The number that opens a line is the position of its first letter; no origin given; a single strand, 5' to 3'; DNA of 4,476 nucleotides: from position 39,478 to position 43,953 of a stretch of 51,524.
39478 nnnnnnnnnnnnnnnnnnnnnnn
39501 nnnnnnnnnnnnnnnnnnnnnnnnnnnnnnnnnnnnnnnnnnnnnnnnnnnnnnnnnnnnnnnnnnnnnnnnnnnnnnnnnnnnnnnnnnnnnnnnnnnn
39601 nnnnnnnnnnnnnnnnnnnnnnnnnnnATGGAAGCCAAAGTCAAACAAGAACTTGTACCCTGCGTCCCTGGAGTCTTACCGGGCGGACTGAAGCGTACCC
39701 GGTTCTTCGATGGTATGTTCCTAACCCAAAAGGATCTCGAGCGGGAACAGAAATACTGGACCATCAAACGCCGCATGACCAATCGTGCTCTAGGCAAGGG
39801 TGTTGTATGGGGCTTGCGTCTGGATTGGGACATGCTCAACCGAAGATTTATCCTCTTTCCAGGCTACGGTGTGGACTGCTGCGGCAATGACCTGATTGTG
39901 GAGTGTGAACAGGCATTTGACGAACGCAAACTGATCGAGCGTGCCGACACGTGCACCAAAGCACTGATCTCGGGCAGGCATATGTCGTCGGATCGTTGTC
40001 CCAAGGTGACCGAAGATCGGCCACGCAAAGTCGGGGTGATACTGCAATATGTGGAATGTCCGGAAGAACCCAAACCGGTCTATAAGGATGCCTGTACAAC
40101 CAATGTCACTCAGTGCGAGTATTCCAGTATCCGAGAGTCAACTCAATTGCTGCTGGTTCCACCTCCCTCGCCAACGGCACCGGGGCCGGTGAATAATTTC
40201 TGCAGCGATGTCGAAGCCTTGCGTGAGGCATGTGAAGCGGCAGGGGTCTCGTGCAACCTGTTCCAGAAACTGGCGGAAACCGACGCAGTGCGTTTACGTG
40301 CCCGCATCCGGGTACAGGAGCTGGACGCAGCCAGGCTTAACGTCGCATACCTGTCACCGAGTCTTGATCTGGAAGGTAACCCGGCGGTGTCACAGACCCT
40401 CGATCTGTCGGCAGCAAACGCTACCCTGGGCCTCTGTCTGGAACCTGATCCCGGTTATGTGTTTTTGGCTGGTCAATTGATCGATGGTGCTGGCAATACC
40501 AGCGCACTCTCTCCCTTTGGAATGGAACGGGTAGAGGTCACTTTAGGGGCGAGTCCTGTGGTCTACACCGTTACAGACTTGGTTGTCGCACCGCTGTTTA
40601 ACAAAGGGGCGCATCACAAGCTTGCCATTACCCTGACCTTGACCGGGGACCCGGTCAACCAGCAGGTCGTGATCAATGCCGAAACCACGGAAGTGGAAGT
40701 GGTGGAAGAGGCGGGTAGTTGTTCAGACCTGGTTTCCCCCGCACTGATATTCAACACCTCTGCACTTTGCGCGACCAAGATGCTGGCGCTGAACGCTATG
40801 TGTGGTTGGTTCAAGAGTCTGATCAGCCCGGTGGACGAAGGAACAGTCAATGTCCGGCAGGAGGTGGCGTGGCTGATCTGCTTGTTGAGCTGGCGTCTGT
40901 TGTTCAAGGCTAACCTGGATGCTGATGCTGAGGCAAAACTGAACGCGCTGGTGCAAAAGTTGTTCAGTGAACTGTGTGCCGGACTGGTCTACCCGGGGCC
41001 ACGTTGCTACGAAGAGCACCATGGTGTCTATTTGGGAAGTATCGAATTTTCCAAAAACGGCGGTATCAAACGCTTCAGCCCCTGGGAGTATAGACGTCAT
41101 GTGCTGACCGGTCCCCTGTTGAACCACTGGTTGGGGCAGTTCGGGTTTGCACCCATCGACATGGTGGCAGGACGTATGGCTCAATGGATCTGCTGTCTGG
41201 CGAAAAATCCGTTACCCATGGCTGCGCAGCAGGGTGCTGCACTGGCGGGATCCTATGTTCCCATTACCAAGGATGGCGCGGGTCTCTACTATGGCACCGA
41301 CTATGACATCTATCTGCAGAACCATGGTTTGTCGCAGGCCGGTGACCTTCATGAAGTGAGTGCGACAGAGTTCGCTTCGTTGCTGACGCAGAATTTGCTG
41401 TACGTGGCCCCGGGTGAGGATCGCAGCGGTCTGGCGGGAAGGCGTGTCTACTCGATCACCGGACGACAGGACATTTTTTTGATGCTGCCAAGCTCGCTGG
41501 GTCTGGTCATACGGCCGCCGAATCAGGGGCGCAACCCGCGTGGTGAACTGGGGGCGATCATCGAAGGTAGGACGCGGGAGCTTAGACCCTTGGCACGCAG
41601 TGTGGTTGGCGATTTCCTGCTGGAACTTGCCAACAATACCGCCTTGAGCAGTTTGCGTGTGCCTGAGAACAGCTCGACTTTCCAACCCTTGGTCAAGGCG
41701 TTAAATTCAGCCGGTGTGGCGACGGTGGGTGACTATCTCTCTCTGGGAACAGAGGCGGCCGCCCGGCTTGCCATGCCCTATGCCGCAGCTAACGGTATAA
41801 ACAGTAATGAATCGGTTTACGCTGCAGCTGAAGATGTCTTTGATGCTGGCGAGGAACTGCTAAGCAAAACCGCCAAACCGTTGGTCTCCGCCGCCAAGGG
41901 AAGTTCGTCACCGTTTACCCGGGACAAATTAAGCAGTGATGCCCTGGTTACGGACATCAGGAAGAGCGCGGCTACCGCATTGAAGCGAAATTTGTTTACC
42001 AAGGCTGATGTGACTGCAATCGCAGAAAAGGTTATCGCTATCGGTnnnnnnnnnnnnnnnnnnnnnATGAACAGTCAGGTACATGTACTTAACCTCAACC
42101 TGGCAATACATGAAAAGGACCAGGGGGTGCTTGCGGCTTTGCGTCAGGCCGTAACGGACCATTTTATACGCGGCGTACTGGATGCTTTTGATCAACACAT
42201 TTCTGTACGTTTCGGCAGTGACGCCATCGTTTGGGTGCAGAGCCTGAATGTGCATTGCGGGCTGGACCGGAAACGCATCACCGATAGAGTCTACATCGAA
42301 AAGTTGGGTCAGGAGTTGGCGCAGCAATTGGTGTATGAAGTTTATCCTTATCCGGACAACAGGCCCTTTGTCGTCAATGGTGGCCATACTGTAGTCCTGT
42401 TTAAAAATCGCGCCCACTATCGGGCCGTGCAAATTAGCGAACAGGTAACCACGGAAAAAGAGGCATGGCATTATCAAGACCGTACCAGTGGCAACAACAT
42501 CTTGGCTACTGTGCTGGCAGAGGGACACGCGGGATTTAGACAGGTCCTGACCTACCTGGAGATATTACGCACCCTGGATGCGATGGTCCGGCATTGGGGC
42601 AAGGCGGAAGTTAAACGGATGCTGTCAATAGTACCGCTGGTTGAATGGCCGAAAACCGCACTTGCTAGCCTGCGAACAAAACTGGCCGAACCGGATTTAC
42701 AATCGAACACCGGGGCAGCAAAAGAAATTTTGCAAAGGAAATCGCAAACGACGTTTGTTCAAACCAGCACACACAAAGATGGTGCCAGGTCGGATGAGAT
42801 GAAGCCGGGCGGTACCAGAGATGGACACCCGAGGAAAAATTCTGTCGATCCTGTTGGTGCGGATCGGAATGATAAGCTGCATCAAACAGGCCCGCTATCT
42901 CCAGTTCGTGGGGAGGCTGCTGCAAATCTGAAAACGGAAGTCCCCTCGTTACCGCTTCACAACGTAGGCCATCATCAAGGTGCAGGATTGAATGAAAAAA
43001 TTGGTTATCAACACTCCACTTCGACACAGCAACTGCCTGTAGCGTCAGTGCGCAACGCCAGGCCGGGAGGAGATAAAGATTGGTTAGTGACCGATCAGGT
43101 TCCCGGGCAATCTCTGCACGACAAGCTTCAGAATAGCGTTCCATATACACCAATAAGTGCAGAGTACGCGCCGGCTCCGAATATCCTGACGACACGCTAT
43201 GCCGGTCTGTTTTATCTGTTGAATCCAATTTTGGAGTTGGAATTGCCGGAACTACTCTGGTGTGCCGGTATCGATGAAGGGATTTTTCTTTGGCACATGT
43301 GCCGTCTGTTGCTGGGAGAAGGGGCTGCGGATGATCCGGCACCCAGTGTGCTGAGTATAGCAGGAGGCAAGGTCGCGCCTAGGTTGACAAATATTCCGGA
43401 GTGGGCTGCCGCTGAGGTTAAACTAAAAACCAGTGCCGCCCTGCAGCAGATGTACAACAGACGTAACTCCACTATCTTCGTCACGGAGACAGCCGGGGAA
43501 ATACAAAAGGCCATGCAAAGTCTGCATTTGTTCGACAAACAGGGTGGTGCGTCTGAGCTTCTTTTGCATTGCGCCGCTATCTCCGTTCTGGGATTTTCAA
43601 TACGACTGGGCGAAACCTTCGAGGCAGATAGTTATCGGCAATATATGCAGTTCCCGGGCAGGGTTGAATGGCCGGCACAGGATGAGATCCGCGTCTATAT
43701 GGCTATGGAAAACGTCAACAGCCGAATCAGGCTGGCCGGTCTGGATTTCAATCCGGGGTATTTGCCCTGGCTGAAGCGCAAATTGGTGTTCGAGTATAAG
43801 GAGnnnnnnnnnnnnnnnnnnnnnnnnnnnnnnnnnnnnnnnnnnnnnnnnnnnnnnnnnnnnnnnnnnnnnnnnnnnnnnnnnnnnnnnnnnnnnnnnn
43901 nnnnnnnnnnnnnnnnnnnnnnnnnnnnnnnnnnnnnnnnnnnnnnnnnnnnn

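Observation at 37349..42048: Paralogous pair sharing a Cys-containing N-terminal domain, flanking a Cys-rich protein, in the position of a tail fibre module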

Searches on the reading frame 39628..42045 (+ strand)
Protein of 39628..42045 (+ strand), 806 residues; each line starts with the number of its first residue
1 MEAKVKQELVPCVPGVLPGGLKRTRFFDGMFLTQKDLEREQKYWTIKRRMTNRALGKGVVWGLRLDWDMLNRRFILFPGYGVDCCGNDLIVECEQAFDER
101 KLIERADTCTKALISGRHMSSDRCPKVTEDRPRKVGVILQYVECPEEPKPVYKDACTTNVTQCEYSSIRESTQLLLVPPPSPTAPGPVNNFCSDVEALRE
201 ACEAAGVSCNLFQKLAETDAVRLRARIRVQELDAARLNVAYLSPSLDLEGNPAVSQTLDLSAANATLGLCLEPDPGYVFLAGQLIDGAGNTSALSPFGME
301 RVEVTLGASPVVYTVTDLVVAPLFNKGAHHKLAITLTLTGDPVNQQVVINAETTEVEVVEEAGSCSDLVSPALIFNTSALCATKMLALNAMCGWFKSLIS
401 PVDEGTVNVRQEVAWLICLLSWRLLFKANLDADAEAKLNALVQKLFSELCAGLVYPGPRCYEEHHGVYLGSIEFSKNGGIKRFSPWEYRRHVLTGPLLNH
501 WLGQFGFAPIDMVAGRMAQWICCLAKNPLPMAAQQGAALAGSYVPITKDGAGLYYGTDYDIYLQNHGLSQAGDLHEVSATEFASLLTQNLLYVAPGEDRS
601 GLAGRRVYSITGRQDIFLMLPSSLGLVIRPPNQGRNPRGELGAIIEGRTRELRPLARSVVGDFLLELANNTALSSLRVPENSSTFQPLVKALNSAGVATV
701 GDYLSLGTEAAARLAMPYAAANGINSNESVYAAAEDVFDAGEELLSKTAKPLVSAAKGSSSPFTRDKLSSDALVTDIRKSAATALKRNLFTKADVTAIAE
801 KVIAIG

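Call 4: search_protein_families(library=pfam, proteins=[window:39628-42045:+], max_evalue=0.1)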
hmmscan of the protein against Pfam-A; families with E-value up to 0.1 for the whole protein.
window:39628-42045:+ (806 aa): 0 families

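Call 8: search_solved_structures(query=window:39628-42045:+, max_evalue=10)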
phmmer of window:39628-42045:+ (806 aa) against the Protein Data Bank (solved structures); distinct sequences matched with E-value up to 10: 0.

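Call 11: find_homologous_proteins(query=window:39628-42045:+, max_evalue=0.001)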
Query window:39628-42045:+ (806 aa): 138 proteins with E <= 0.001 among 8000 candidates; the best 120 are listed.
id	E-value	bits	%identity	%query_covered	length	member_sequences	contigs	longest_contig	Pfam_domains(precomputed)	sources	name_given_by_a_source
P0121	0.0e+0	1836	100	100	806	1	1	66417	-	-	-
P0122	6.7e-295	998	53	100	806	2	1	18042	-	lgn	-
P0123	3.3e-206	705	44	100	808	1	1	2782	-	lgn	-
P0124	2.0e-176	606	40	100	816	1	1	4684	-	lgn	-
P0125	2.1e-176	606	39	100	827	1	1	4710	-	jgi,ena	-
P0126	6.5e-176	605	40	99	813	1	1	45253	-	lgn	-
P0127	2.7e-175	603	39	100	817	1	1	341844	-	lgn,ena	-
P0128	3.5e-174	599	39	100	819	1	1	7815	-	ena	-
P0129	4.9e-174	599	37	100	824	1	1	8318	-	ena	-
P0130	5.0e-173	595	39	100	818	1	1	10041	-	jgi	jgi:hypothetical protein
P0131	2.9e-170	586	37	100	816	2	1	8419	-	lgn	-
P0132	4.7e-168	579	37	100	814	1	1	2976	-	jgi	-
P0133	3.0e-164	566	36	100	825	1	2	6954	-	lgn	-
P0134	7.0e-162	558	39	99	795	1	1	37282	-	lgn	-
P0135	1.3e-161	558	37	99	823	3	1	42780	-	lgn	-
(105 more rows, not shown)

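Call 17: search_solved_structures(query=A2, max_evalue=10)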
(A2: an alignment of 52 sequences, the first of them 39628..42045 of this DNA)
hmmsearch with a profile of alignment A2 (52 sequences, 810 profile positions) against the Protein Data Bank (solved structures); distinct sequences matched with E-value up to 10: 9.
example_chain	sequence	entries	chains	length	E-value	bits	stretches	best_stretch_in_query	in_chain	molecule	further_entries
4qiw_L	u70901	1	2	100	0.05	15.8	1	682-758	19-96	DNA-directed RNA polymerase subunit L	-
4qjv_B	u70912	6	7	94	0.15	14.3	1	682-755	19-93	DNA-directed RNA polymerase subunit L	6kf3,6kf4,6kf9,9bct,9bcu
36ro_L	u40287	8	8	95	0.59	12.3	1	682-756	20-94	DNA-directed RNA polymerase subunit Rpo11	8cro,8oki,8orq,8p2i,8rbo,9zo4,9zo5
1g5z_A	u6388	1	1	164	0.76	11.9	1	656-756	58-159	OUTER SURFACE PROTEIN C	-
6n2y_b1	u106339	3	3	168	1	11.5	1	573-697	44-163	ATP synthase subunit b | Bacillus PS3 ATP synthase subunit b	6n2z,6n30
6n2d_b2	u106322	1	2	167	1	11.4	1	573-697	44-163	ATP synthase subunit b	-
9jc1_B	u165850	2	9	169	1.1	11.4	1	573-697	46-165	ATP synthase subunit b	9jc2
9m8o_P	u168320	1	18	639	1.9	10.6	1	649-777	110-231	Gp18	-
5j0l_A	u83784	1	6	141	9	8.4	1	635-761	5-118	designed protein 3L6HC2_2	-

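Call 33: search_protein_families(library=ncbifam, proteins=[window:39628-42045:+], max_evalue=0.1)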
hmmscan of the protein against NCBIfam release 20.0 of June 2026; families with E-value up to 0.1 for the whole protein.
window:39628-42045:+ (806 aa): 1 family
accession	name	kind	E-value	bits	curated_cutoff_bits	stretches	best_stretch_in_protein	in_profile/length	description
NF053767.1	CIS13_fam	equivalog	5.4e-06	25.9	370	1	21-93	4-80/392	CIS13 family contractile injection system protein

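Call 34: search_protein_families(library=phrogs, proteins=[window:39628-42045:+], max_evalue=0.1)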
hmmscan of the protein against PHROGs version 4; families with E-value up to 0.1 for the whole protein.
window:39628-42045:+ (806 aa): 0 families

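Call 41: predict_structure(alignment_id=A2)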
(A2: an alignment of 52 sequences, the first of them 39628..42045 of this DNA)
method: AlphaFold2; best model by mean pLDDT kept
length: 806 residues; sequences in the alignment: 52
mean_pLDDT: 82.6   pTM: 0.58
mean pLDDT of the five models: 82.6, 81.1, 80.8, 78.3, 76.6
residues with pLDDT >= 90: 327; 70-90: 348; 50-70: 88; < 50: 43
segments of 3 or more residues with pLDDT < 50: 1-8, 52-57, 217-219, 369-373, 625-638
pLDDT, mean of each block of 10 residues (from residue 1): 44 80 82 85 78 52 88 93 83 93 90 73 54 87 83 75 82 92 86 92 82 61 88 81 87 89 89 87 93 88 86 95 76 95 91 90 52 63 88 79 57 81 84 80 92 70 85 90 86 59 76 79 80 55 82 89 90 80 80 69 89 86 52 44 91 94 96 96 96 95 93 95 95 97 97 96 95 97 93 95 85
secondary structure, 60 per line:
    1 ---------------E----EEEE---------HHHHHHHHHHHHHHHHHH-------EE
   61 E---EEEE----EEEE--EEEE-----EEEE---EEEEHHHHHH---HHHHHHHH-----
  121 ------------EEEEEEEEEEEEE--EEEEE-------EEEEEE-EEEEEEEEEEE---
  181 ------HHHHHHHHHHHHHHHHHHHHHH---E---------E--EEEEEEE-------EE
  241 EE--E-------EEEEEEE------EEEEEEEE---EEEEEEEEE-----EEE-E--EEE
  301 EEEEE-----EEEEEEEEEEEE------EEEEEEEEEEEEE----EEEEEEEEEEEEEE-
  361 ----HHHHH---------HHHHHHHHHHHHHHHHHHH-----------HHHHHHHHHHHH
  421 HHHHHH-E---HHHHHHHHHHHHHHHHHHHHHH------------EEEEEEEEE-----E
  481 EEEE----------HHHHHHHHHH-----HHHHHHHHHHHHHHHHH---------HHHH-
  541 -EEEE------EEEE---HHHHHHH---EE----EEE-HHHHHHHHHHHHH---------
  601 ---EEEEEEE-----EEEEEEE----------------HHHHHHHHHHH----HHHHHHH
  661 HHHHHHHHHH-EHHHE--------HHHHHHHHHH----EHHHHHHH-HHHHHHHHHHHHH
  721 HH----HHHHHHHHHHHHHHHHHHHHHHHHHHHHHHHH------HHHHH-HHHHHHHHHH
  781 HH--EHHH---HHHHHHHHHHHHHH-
elements in order (helices of 4 or more, strands of 3 or more residues): E21-24 H34-51 E59-61 E65-68 E73-76 E79-82 E88-91 E95-98 H99-104 H108-115 E133-145 E148-152 E160-165 E167-177 H187-208 E225-231 E239-242 E253-259 E266-273 E277-285 E291-293 E298-305 E311-322 E329-341 E346-359 H365-369 H379-397 H409-426 H432-453 E466-474 E480-484 H495-504 H510-526 H536-539 E542-545 E552-555 H559-565 E575-577 H579-591 E604-610 E616-622 H639-649 H654-670 H685-694 H700-706 H708-722 H727-758 H765-769 H771-782 H792-805

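Call 46: fold_search(model_id=the predicted structure, library=pdb)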
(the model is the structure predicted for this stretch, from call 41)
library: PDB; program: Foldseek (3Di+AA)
matches with E <= 10: 636; with E <= 0.001: 0
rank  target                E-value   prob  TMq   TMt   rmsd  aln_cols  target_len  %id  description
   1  5y0e_A                1.2e-02  0.25  0.11  0.16  28.3       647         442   10  Crystal structure of TssK (released 2018-08-08)
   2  7z74                  2.4e-02  0.04  0.06  0.05  33.2       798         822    9  PI3KC2a core in complex with PITCOIN2 (released 2022-08-31)
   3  7bi4                  2.7e-02  0.06  0.06  0.06  33.6       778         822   10  PI3KC2a core apo (released 2022-03-09)
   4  9d7u                  3.6e-02  0.08  0.08  0.08  34.9       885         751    9  The low pH structure (released 2025-06-25)
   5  5y0e_B                3.8e-02  0.18  0.09  0.13  30.4       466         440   11  Crystal structure of TssK (released 2018-08-08)
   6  5y0e_C                4.3e-02  0.14  0.09  0.14  30.8       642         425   10  Crystal structure of TssK (released 2018-08-08)
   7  9a3v_A                5.0e-02  0.09  0.06  0.06  30.8       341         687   10  Predicted model of tissue transglutaminase 2 (TG2) in complex with plasma fibronectin type III modules 14 and 15 (FNII (released 2024-02-02)
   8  8v8u_C                5.0e-02  0.08  0.06  0.05  27.4       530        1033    8  PI3Ka H1047R co-crystal structure with inhibitor in cryptic pocket near H1047R (compound 12). (released 2024-03-20)
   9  9lwr_A                5.0e-02  0.04  0.07  0.06  36.1      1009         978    9  Cryo-EM structure of PI3Kalpha H1047R in complex with compound UCL-TRO-1938 (released 2025-10-01)
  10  8a9i                  6.1e-02  0.05  0.07  0.06  33.1       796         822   10  PI3KC2a core in complex with PITCOIN1 (released 2022-08-31)
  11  5mhm_A                1.1e-01  0.08  0.06  0.07  30.6       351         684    8  FXIIIa in complex with the inhibitor ZED1630 (released 2017-12-20)
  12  9hj6_A                1.3e-01  0.10  0.06  0.10  19.7       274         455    9  TRPML1 in complex with compound 2 (released 2025-06-04)
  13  5dxh_A                1.6e-01  0.04  0.08  0.07  36.3      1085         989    9  p110alpha/p85alpha with compound 5 (released 2016-01-27)
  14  9cbz_A                2.0e-01  0.10  0.07  0.10  17.3       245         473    9  Cryo-EM structure of mouse TRPML1 channel Y404W at 2.86 Angstrom resolution (released 2024-10-09)
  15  5mgx_G                2.1e-01  0.08  0.06  0.12  18.4       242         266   12  The structure of FKBP38 in complex with the MEEVD tetratricopeptide binding-motif of Hsp90 (released 2017-03-22)
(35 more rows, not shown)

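Call 75: fold_search(model_id=the predicted structure, library=viral)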
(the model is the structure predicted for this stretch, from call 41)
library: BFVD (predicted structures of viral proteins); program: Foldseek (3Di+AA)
matches with E <= 10: 430; with E <= 0.001: 1
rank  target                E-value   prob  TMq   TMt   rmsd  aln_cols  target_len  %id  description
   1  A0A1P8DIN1            7.3e-05  1.00  0.14  0.14  20.4       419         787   11  (no name in the UniProt tables at hand)
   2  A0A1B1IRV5            4.0e-03  0.35  0.07  0.15  24.3       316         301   10  (no name in the UniProt tables at hand)
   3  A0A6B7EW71            1.0e-02  0.72  0.10  0.23  29.1       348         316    9  (no name in the UniProt tables at hand)
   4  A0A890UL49            1.5e-02  0.10  0.04  0.04  38.5       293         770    8  (no name in the UniProt tables at hand)
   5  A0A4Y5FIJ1            1.9e-02  0.21  0.10  0.13  29.3       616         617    7  Tail protein / putative RBP [Lactobacillus phage SAC12B]
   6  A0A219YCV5            2.5e-02  0.93  0.11  0.21  12.1       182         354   12  Tail fiber protein [Aeromonas phage 65.2]
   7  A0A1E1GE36            3.5e-02  0.08  0.06  0.05  37.1       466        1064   10  (no name in the UniProt tables at hand)
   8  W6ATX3                3.8e-02  0.96  0.12  0.42   8.6       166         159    8  (no name in the UniProt tables at hand)
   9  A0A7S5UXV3            3.8e-02  0.33  0.08  0.16   9.8       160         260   12  Uncharacterized protein [Rhizobium phage RHph_Y65]
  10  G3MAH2                3.8e-02  0.28  0.11  0.09  31.8       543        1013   10  Gp431 [Bacillus phage G]
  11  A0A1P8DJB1            4.2e-02  0.35  0.06  0.14  12.2       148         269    5  (no name in the UniProt tables at hand)
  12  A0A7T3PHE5            4.2e-02  0.23  0.07  0.18  14.4       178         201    7  (no name in the UniProt tables at hand)
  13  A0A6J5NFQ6            4.6e-02  0.21  0.06  0.16  13.3       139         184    9  Uncharacterized protein [uncultured Caudovirales phage]
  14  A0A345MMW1            5.9e-02  0.92  0.09  0.36   5.7       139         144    7  (no name in the UniProt tables at hand)
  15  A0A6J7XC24            7.1e-02  0.13  0.06  0.16  16.4       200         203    9  Uncharacterized protein [uncultured Caudovirales phage]
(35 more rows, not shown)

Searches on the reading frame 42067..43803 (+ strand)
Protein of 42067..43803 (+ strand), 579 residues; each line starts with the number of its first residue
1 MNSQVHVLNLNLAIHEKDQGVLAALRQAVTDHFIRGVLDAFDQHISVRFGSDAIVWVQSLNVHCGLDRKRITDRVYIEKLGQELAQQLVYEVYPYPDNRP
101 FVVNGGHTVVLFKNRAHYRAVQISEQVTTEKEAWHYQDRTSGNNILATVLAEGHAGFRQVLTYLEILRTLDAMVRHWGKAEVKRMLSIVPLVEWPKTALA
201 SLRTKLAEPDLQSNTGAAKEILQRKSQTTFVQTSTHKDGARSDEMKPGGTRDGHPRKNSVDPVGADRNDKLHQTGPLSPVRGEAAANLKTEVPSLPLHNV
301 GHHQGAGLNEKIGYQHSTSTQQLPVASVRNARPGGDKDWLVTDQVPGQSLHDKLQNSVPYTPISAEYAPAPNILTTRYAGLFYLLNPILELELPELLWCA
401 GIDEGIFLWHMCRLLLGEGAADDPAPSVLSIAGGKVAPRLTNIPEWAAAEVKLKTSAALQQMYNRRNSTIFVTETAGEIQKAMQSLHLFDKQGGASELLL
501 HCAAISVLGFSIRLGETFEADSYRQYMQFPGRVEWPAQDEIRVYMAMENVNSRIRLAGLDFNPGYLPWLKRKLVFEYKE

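Call 4: search_protein_families(library=pfam, proteins=[window:42067-43803:+], max_evalue=0.1)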
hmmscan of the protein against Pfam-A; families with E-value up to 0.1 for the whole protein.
window:42067-43803:+ (579 aa): 0 families

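Call 33: search_protein_families(library=ncbifam, proteins=[window:42067-43803:+], max_evalue=0.1)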
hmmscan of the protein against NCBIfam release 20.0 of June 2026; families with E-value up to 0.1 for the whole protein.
window:42067-43803:+ (579 aa): 1 family
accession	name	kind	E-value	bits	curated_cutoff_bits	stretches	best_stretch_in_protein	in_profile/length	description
NF038069.1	blaIDC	exception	0.088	11.6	850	0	83-134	293-341/395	IDC family class C beta-lactamase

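Call 34: search_protein_families(library=phrogs, proteins=[window:42067-43803:+], max_evalue=0.1)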
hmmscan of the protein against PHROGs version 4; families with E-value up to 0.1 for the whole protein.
window:42067-43803:+ (579 aa): 0 families

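Call 99: search_solved_structures(query=A4, max_evalue=10)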
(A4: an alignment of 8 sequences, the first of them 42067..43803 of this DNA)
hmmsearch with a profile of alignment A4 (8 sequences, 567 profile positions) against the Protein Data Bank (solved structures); distinct sequences matched with E-value up to 10: 1.
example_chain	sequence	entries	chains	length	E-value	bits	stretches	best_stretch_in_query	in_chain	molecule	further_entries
5dgk_A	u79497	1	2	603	2.5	10.2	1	425-527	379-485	Active helicase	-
